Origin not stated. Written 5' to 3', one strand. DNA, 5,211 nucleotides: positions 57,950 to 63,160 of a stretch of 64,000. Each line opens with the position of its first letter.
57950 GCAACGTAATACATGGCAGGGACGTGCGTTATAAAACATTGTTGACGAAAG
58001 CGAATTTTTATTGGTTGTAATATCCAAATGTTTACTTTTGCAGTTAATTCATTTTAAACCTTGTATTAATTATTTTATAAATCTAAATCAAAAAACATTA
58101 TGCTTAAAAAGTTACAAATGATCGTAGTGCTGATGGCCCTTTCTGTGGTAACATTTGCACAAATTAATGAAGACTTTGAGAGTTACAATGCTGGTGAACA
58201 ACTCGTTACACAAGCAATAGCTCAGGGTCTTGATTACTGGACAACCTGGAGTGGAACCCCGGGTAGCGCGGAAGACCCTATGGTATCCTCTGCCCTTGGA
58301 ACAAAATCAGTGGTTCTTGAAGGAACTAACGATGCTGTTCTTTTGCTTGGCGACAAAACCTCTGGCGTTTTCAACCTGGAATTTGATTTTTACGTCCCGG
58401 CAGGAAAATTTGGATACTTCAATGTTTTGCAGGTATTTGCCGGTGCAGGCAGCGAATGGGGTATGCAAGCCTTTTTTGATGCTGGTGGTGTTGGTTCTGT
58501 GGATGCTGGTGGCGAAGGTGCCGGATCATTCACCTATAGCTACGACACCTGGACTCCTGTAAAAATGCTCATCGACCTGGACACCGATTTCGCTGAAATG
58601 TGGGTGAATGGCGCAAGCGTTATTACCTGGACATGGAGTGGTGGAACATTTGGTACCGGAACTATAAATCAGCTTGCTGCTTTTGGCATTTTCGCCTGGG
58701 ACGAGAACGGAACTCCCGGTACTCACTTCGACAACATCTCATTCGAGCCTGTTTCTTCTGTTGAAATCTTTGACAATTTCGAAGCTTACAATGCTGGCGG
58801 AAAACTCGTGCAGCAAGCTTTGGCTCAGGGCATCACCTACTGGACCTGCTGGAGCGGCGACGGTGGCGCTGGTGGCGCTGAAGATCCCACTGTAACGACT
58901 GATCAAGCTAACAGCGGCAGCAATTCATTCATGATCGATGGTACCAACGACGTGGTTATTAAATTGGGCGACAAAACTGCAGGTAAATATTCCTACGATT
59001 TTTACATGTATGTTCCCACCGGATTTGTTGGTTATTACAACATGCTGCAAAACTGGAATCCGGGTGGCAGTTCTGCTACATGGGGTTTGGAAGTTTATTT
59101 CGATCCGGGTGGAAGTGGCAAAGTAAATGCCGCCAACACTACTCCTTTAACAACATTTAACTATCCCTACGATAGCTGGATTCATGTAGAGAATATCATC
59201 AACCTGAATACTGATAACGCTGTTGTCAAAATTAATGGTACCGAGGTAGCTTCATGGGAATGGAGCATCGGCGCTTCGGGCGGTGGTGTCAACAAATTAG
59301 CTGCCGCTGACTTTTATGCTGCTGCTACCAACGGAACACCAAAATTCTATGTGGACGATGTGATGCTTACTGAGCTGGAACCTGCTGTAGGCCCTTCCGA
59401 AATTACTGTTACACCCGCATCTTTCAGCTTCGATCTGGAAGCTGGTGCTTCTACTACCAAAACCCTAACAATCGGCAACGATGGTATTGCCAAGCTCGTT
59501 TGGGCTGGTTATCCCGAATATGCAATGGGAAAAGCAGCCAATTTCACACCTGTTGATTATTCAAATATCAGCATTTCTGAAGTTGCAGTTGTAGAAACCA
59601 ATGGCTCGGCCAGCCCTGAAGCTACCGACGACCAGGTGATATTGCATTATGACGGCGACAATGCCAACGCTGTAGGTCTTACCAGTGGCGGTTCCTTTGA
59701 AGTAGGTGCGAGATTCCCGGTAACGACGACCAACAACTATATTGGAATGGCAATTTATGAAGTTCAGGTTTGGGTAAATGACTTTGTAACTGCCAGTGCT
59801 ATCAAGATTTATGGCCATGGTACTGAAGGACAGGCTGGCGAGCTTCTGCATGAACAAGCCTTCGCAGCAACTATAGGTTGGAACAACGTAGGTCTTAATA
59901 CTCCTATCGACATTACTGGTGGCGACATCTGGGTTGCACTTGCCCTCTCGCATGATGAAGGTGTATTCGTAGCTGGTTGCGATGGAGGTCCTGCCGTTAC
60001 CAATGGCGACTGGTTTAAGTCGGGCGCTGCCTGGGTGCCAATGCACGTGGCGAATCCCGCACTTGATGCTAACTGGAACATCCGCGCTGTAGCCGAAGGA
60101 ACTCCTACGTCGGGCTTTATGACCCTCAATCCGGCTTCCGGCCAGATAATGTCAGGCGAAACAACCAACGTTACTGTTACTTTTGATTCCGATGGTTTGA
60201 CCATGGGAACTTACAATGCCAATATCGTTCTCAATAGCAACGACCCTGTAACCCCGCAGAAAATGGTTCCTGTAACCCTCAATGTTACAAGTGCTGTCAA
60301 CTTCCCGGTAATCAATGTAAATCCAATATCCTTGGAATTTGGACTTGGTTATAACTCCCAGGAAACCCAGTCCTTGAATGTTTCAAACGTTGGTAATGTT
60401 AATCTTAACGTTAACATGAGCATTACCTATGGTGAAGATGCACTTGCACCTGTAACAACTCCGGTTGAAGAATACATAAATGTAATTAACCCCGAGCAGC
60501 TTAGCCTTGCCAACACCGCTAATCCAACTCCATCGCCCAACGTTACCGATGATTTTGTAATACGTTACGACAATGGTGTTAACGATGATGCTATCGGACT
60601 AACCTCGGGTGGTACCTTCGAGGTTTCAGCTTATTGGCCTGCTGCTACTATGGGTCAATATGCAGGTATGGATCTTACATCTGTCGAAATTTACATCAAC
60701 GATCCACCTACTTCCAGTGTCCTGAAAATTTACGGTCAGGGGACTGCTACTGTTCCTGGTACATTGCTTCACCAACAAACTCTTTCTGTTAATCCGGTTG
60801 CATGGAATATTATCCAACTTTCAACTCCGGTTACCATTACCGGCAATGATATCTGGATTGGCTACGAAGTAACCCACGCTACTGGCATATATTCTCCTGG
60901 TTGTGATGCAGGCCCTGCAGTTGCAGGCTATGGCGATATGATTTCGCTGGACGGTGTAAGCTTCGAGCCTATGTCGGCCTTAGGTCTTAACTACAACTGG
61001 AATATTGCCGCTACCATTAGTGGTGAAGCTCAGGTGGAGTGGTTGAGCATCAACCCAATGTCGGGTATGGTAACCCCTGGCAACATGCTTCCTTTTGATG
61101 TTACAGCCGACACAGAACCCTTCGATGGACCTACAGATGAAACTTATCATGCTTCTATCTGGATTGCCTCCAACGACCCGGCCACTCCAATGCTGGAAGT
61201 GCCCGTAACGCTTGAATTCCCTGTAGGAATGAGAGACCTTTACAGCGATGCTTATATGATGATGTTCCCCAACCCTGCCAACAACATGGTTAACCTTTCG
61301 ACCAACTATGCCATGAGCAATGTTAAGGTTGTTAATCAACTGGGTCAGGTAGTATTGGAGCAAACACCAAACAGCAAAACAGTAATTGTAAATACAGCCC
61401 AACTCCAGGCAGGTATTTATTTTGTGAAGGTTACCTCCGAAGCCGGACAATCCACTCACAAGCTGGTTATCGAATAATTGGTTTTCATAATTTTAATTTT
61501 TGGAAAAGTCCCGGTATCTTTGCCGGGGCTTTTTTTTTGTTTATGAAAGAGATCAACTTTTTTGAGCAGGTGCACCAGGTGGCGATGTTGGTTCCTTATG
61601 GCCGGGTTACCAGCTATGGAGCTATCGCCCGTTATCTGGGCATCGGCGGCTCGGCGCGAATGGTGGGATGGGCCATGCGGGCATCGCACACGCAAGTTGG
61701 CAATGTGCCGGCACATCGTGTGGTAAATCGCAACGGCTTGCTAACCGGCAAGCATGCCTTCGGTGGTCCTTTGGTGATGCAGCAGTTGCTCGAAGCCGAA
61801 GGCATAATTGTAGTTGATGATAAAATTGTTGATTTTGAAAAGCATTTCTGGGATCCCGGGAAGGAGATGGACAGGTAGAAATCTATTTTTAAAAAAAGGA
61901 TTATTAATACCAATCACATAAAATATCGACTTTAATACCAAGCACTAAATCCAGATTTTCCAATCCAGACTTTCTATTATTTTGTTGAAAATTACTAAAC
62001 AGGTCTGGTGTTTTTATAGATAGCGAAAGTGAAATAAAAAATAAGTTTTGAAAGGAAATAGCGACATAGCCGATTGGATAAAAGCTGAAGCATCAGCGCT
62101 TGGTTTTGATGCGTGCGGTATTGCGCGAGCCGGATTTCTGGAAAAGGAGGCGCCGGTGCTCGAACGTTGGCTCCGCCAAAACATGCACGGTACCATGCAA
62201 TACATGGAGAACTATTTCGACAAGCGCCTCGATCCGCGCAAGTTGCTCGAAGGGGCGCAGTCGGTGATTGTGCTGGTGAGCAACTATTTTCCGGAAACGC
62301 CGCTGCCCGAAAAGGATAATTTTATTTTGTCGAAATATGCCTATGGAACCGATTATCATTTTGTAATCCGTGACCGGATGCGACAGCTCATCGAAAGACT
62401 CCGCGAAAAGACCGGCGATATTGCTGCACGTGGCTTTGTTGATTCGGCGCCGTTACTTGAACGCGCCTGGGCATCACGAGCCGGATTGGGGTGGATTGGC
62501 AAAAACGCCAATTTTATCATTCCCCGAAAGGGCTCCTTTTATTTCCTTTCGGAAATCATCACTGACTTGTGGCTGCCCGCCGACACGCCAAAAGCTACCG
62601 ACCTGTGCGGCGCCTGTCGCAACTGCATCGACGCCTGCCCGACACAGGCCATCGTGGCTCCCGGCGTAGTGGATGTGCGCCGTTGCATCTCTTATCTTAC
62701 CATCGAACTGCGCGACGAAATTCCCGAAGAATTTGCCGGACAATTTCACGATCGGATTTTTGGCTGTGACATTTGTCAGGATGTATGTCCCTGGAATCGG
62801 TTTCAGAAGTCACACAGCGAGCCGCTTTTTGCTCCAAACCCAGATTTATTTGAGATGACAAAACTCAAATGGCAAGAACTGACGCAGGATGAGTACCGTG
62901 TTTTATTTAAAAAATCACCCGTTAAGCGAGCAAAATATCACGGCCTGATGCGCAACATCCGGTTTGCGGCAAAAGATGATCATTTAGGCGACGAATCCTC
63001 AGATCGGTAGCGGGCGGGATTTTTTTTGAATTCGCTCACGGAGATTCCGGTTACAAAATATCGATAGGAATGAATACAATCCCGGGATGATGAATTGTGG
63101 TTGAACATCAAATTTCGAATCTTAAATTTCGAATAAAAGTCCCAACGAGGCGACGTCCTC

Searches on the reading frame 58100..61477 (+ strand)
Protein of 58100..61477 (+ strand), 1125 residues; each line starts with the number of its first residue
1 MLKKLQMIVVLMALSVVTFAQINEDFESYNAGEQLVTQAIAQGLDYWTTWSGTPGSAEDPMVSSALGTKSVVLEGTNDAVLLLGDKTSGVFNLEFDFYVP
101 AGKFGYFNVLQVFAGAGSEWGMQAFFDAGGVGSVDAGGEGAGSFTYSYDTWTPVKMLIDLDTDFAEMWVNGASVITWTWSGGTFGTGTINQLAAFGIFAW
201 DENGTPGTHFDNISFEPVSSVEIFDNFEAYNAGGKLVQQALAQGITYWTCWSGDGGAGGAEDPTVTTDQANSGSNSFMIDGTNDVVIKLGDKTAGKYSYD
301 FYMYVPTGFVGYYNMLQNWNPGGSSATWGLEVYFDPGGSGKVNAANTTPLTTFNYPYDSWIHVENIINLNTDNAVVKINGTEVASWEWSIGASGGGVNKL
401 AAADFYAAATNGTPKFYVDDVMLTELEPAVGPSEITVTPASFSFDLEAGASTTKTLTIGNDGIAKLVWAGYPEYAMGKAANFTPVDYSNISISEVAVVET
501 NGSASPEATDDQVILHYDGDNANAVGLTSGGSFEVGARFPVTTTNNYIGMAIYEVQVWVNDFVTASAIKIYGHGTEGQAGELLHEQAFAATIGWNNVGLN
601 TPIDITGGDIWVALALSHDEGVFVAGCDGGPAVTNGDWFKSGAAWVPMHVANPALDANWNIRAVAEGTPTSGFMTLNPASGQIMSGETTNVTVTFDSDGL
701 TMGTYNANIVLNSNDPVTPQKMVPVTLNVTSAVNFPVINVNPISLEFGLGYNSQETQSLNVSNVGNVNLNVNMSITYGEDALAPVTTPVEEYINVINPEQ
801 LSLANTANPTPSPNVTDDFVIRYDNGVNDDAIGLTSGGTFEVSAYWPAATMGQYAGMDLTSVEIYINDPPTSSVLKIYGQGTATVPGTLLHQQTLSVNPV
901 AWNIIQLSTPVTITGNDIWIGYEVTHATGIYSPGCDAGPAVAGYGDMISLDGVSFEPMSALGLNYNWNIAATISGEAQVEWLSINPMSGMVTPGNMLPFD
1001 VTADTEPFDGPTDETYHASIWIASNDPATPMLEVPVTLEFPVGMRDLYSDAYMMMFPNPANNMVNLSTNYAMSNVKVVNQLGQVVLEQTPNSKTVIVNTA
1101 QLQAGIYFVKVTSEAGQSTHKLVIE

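Call 4: search_protein_families(library=pfam, proteins=[window:58100-61477:+], max_evalue=0.01)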
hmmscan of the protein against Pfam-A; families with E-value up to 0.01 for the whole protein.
window:58100-61477:+ (1125 aa): 7 families
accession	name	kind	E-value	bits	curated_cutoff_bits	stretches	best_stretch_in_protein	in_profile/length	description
PF18962.6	Por_Secre_tail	-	1.2e-13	51.6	27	1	1055-1124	1-75/75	Secretion system C-terminal sorting domain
PF19190.6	BACON_2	-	4.1e-10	39.9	25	0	976-1006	42-68/94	Viral BACON domain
PF22544.2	HYDIN_VesB_CFA65-like_Ig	-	8.5e-09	36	25.5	1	671-718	46-90/100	HYDIN/CFA65/VesB-like, Ig-like domain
PF13313.11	DUF4082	-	0.00079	19.8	28.4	0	530-618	12-93/143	Domain of unknown function (DUF4082)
PF07610.17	DUF1573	-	0.0031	17.9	26.1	0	669-720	40-90/98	Protein of unknown function (DUF1573)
PF21310.3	OCRL-like_ASH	-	0.0033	18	27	0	980-999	47-66/109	Inositol polyphosphate 5-phosphatase OCRL-like, ASH domain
PF22067.2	Cep192_D3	-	0.0036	17.8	27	0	750-781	14-45/99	Cep192 domain 3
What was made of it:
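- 57984..61477 (+): Ancestral intergenic region and the T9SS cargo gene (1125 aa, Por_Secre_tail). Collinear with the Y-type 'empty' loci. Pfam in call 4.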

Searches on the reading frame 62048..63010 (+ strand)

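Call 47: search_protein_families(library=pfam, proteins=[window:62048-63010:+], max_evalue=0.00001)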
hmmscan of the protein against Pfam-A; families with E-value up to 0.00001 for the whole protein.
window:62048-63010:+ (320 aa): 2 families
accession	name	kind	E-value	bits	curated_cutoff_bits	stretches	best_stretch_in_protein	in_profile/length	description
PF13484.11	Fer4_16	-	3e-23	82.8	30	1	187-250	2-66/66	4Fe-4S double cluster binding domain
PF08331.15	QueG_DUF1730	-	1.1e-20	73.7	25.1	1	60-133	1-77/77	Epoxyqueuosine reductase QueG, DUF1730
